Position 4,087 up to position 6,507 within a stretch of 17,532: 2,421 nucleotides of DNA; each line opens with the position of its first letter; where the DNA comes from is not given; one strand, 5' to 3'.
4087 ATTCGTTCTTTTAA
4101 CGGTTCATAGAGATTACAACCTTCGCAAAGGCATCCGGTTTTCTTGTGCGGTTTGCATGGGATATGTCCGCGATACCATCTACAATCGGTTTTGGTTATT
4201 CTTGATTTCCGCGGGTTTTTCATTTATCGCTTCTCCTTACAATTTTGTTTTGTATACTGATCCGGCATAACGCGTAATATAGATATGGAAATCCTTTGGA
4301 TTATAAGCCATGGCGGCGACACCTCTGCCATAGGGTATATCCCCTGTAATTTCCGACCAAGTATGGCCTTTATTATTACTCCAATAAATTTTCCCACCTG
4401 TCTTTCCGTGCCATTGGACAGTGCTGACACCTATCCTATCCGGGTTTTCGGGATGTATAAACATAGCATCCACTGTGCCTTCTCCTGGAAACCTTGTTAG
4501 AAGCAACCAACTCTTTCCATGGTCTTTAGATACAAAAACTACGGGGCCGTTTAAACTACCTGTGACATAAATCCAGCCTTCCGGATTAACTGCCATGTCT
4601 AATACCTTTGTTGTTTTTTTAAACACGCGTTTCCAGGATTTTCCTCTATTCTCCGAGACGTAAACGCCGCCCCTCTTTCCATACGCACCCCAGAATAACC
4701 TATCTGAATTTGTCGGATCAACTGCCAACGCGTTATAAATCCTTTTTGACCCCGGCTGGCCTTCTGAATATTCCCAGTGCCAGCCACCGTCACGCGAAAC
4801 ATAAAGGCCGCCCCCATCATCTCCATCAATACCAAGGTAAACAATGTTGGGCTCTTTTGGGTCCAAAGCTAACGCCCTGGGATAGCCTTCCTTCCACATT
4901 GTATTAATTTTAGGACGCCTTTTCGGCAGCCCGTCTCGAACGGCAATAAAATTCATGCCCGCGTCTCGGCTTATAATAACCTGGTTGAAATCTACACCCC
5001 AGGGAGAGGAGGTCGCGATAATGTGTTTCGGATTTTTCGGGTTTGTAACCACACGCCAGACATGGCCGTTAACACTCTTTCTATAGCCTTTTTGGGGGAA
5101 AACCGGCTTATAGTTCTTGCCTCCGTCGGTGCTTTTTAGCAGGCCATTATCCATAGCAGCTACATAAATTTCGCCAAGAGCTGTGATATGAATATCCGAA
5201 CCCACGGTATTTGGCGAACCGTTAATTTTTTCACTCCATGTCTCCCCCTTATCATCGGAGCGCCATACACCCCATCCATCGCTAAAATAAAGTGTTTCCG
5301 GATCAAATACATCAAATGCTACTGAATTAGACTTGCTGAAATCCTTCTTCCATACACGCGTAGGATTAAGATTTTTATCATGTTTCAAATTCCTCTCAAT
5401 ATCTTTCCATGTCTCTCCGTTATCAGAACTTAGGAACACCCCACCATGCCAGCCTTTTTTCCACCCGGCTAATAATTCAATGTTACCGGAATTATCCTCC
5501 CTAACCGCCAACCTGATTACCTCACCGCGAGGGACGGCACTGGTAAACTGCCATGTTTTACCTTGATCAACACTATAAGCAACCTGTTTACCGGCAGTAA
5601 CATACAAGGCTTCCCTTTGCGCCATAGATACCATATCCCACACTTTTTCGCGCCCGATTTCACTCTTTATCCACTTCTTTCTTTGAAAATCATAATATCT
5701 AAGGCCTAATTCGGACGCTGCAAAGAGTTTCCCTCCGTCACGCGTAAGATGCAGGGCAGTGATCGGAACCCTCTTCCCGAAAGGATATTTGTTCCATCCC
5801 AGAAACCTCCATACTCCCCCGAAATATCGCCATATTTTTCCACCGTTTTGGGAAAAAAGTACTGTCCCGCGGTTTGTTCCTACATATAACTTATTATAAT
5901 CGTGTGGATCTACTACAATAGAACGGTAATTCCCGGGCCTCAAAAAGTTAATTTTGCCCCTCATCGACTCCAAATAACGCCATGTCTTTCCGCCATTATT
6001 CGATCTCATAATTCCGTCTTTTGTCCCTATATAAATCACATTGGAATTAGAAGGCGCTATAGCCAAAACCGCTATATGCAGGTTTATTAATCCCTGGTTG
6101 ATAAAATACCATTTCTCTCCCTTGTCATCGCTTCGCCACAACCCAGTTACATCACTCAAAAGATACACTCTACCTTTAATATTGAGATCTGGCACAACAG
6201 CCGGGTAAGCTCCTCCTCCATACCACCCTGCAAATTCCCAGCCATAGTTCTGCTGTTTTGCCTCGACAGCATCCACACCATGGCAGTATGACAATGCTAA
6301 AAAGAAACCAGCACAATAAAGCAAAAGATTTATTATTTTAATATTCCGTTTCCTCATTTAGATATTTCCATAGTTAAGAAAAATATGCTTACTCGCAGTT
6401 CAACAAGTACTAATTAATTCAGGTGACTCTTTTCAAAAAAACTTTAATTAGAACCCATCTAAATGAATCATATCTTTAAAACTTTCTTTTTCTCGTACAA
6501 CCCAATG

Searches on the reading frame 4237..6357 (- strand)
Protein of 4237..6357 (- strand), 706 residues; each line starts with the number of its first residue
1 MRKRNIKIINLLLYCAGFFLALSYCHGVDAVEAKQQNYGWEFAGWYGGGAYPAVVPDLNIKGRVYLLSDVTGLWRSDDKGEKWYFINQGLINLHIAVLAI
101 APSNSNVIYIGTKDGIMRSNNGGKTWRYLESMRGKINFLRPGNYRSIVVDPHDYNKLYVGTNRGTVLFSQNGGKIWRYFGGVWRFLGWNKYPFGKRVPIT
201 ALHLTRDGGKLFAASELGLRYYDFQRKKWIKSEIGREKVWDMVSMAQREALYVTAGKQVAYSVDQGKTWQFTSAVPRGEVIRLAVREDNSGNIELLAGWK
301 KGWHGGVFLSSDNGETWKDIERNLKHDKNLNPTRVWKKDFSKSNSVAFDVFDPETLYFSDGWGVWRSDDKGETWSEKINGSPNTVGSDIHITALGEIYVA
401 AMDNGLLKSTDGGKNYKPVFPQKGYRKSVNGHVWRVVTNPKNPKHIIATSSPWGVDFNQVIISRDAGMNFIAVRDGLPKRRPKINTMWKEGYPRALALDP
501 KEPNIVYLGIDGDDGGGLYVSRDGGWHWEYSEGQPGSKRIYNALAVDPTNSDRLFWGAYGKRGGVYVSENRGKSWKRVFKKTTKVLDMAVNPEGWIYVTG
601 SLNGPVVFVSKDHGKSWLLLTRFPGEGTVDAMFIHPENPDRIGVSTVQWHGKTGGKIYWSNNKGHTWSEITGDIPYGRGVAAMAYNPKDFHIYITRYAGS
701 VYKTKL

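Call 4: search_protein_families(library=pfam, proteins=[window:4237-6357:-], max_evalue=0.01)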
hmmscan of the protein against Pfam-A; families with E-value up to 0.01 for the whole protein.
window:4237-6357:- (706 aa): 4 families
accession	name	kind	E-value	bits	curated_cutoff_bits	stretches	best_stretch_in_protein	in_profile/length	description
PF15902.12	Sortilin-Vps10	-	1.8e-36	126.3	33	6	607-694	3-84/446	Sortilin, neurotensin receptor 3,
PF02012.26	BNR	-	2.2e-15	54.5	27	0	261-270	2-11/12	BNR/Asp-box repeat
PF24316.1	Tli3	-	3.9e-05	24.4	27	0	255-270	82-97/129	T6SS Tli3 immunity protein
PF13088.12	BNR_2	-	7.9e-05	22.6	31.4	0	260-333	85-166/277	BNR repeat-like domain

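Call 5: search_protein_families(library=ncbifam, proteins=[window:4237-6357:-], max_evalue=0.01)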
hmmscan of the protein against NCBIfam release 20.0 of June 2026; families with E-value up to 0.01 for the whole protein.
window:4237-6357:- (706 aa): 4 families
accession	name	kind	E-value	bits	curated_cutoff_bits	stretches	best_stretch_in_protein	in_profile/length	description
NF045728.1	glycosyl_F510_1955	equivalog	4.6e-45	153.8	175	4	495-646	97-238/246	F510_1955 family glycosylhydrolase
NF053688.1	BamI_Bacteroidota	equivalog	4.9e-09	36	370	0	245-323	215-287/452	BamI family beta-barrel-assembly machinery protein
NF052228.1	T9SS_PorZ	equivalog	1.9e-05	23.3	260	0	516-592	348-424/757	type IX secretion system anionic LPS delivery protein PorZ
NF010237.0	PRK13684.1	equivalog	0.00067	18.8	326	0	65-330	60-305/334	photosynthesis system II assembly factor Ycf48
